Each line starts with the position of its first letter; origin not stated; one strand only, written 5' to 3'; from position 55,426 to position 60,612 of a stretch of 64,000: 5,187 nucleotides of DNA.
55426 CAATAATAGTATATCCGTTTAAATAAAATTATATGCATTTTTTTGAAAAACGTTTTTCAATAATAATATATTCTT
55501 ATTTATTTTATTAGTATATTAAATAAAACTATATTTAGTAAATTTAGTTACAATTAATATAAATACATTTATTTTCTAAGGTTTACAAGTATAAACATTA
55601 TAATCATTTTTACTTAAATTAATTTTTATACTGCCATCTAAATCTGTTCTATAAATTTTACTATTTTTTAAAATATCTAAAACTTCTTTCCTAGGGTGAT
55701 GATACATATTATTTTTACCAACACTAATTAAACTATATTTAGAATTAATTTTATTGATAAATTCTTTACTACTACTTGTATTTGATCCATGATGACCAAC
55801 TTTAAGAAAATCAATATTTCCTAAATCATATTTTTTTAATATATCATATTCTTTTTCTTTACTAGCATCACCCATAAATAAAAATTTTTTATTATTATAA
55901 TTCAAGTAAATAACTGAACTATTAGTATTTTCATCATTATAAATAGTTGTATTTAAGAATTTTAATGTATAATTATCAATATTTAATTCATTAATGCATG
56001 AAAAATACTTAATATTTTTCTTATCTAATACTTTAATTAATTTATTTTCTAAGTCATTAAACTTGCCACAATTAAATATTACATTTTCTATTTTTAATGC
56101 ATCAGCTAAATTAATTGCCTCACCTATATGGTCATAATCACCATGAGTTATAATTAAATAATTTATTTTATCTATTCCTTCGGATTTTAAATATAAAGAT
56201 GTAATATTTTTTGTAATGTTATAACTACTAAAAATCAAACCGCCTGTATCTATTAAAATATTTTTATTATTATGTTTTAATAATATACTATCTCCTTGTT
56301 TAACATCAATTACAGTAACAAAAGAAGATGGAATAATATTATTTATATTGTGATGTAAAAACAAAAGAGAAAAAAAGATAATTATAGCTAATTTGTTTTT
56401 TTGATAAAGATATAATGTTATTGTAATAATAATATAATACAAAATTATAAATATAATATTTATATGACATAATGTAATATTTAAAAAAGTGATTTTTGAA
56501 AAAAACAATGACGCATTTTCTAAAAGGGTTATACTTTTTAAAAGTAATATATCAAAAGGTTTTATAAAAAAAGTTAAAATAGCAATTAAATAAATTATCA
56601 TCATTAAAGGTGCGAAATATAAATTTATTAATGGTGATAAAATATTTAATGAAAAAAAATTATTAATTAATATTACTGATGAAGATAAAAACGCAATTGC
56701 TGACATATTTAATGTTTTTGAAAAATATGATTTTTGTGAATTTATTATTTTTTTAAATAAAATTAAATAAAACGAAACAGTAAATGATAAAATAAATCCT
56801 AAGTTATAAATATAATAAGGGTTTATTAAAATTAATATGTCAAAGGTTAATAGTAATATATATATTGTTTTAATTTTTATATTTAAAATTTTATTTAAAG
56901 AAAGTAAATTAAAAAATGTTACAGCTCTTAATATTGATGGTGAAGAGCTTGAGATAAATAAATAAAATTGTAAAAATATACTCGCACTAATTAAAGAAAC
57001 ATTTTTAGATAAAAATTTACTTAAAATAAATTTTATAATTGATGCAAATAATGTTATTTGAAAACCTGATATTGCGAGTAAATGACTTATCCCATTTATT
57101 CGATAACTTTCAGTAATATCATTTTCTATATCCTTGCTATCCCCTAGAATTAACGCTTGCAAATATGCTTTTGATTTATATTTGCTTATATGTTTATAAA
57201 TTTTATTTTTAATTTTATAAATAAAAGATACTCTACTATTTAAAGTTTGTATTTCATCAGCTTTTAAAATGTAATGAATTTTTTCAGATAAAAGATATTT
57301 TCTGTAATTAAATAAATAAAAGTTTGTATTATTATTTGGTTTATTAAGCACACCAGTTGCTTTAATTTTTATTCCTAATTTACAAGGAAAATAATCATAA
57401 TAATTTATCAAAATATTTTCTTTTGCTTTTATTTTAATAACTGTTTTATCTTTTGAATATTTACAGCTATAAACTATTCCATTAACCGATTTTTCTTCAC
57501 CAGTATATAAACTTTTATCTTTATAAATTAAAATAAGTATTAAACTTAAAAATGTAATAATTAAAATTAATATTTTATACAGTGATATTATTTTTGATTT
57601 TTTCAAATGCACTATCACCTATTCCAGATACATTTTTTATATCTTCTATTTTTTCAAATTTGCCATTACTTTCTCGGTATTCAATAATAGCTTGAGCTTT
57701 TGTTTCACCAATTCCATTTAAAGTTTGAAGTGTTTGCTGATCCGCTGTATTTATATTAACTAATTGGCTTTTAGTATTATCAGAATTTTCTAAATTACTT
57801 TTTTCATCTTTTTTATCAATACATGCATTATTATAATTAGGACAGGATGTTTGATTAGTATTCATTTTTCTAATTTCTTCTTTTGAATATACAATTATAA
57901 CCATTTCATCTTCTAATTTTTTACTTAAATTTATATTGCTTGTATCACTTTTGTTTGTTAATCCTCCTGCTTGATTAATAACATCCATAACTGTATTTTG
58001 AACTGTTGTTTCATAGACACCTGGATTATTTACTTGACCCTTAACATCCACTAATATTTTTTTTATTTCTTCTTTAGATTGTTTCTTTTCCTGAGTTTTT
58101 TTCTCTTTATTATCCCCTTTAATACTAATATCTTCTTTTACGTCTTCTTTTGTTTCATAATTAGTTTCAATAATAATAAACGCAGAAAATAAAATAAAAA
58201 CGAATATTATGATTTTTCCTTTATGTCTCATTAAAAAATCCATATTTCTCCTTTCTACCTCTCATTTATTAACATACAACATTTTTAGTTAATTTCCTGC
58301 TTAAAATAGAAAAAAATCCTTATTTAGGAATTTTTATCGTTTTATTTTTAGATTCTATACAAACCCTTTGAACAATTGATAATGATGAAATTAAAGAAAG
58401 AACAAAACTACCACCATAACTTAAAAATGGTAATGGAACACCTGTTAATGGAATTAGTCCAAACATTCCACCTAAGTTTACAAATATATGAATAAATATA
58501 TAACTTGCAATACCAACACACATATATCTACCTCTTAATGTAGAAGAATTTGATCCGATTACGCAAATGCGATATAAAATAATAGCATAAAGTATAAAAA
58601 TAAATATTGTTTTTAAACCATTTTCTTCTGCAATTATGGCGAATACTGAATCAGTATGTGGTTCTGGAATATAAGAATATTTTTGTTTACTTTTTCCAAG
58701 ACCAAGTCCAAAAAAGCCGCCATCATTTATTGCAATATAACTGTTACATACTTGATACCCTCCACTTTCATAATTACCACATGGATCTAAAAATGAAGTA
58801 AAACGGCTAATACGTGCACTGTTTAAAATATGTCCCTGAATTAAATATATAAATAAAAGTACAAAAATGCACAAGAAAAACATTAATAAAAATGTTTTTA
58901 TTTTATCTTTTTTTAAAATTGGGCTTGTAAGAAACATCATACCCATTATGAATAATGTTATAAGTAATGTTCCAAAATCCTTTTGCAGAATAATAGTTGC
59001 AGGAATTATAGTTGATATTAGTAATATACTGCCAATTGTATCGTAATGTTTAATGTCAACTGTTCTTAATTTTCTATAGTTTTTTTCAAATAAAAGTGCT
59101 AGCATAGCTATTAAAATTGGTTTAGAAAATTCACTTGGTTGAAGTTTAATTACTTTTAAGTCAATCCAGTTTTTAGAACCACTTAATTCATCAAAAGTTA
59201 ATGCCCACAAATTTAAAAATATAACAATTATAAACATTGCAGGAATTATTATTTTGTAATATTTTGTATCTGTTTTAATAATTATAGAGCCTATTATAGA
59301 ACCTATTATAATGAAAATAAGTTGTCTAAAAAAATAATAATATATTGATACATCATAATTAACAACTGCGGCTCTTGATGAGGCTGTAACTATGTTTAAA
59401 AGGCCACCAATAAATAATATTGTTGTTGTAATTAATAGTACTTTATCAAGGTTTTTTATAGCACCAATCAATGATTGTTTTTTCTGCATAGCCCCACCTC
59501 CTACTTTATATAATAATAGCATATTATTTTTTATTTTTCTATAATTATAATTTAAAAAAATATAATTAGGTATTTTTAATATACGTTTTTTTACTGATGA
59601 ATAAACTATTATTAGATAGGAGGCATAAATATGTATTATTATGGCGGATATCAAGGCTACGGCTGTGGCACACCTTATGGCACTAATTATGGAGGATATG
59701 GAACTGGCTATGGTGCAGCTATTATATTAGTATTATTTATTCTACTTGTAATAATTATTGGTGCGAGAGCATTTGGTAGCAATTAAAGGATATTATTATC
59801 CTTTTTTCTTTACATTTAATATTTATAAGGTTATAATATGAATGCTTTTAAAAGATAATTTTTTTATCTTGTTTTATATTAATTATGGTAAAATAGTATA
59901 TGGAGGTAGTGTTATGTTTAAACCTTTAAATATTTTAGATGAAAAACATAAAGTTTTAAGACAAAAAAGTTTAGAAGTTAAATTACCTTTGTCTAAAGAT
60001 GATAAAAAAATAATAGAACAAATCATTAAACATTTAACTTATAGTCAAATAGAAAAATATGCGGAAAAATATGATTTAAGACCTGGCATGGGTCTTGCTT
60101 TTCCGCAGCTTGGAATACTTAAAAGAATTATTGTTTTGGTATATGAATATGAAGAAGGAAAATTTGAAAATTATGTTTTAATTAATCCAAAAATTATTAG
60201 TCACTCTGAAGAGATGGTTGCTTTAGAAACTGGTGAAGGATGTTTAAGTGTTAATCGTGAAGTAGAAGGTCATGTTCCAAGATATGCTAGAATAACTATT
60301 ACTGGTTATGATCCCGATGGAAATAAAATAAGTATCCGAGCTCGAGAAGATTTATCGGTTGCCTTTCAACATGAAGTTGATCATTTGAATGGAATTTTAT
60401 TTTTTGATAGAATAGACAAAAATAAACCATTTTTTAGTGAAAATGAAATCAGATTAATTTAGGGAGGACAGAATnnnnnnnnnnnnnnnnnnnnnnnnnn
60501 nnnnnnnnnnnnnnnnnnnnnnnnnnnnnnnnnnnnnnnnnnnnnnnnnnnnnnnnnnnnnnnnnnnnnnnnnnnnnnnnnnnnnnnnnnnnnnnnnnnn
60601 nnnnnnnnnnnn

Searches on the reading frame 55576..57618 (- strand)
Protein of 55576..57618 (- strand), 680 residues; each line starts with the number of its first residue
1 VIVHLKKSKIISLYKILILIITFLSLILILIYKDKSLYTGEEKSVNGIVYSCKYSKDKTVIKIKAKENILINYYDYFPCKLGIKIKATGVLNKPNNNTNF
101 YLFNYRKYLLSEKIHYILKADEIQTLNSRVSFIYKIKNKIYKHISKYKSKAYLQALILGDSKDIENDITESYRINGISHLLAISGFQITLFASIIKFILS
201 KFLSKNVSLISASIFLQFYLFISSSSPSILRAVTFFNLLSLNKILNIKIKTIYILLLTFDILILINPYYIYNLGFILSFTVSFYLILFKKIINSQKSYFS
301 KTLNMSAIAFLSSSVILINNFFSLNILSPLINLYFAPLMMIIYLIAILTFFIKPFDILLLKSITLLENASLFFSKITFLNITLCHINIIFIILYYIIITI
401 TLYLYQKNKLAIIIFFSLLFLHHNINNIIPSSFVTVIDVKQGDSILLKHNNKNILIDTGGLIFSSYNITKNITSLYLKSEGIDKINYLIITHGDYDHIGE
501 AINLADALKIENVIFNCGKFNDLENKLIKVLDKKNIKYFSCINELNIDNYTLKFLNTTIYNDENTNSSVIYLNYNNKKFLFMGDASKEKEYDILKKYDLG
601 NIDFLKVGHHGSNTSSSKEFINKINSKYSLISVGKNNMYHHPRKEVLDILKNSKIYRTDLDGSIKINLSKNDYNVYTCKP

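Call 8: search_protein_families(library=pfam, proteins=[window:55576-57618:-], max_evalue=0.01)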
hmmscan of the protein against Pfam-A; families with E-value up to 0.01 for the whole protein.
window:55576-57618:- (680 aa): 4 families
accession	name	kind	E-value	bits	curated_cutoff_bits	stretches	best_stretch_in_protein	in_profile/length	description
PF03772.21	Competence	-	1.7e-38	132.9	23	1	156-406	1-268/270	Competence protein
PF00753.33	Lactamase_B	-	1.3e-20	74.6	22.7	1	438-634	2-195/196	Metallo-beta-lactamase superfamily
PF13567.11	DUF4131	-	8.9e-08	32.4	31.6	1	64-125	101-164/165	Domain of unknown function (DUF4131)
PF12706.13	Lactamase_B_2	-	0.0053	16.8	27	1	453-508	2-53/200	Beta-lactamase superfamily domain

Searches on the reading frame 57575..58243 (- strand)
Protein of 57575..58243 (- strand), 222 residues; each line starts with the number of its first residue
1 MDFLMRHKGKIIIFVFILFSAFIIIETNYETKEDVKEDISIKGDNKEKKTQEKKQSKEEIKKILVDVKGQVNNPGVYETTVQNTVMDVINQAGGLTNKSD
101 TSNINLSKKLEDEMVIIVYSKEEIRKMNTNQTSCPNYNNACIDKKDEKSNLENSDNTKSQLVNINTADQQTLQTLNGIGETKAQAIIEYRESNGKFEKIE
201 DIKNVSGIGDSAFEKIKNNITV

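Call 8: search_protein_families(library=pfam, proteins=[window:57575-58243:-], max_evalue=0.01)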
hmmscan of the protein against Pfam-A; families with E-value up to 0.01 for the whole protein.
window:57575-58243:- (222 aa): 9 families
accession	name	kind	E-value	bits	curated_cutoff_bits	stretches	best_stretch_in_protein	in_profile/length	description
PF12836.13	HHH_3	-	1e-22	80.4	27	1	159-221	3-65/65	Helix-hairpin-helix motif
PF10531.15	SLBB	-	3.1e-14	53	27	1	65-116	2-52/55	SLBB domain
PF22461.2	SLBB_2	-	1.3e-09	38.5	27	1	65-115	3-55/79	SLBB domain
PF00633.29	HHH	-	1.3e-08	34.7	24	1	161-189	2-30/30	Helix-hairpin-helix motif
PF03934.19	T2SSK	-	3.8e-07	30.8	24.2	1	162-222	1-62/63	Type II secretion system (T2SS), protein K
PF14520.12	HHH_5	-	0.0002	22.2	27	0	166-188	31-53/57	Helix-hairpin-helix domain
PF14579.12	HHH_6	-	0.00027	21.5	25.6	1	172-205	27-60/90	Helix-hairpin-helix motif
PF12826.13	HHH_2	-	0.0026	18.3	27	0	161-191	26-56/64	Helix-hairpin-helix motif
PF04977.20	DivIC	-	0.0041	17.3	28.9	0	15-62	2-49/80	Septum formation initiator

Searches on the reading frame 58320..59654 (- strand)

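Call 8: search_protein_families(library=pfam, proteins=[window:58320-59654:-], max_evalue=0.01)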
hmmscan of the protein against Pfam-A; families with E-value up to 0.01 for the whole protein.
window:58320-59654:- (444 aa): 1 family
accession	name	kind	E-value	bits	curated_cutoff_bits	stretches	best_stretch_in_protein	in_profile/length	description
PF01098.24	FTSW_RODA_SPOVE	-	3.6e-78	263.5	26.4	1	73-436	4-355/356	Cell cycle protein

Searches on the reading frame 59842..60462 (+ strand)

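Call 21: search_protein_families(library=pfam, proteins=[window:59842-60462:+], max_evalue=0.01)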
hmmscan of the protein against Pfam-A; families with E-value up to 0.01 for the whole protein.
window:59842-60462:+ (206 aa): 1 family
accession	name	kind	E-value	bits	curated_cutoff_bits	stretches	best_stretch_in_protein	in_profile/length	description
PF01327.26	Pep_deformylase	-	1.7e-39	135.4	22.8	1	29-195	2-154/156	Polypeptide deformylase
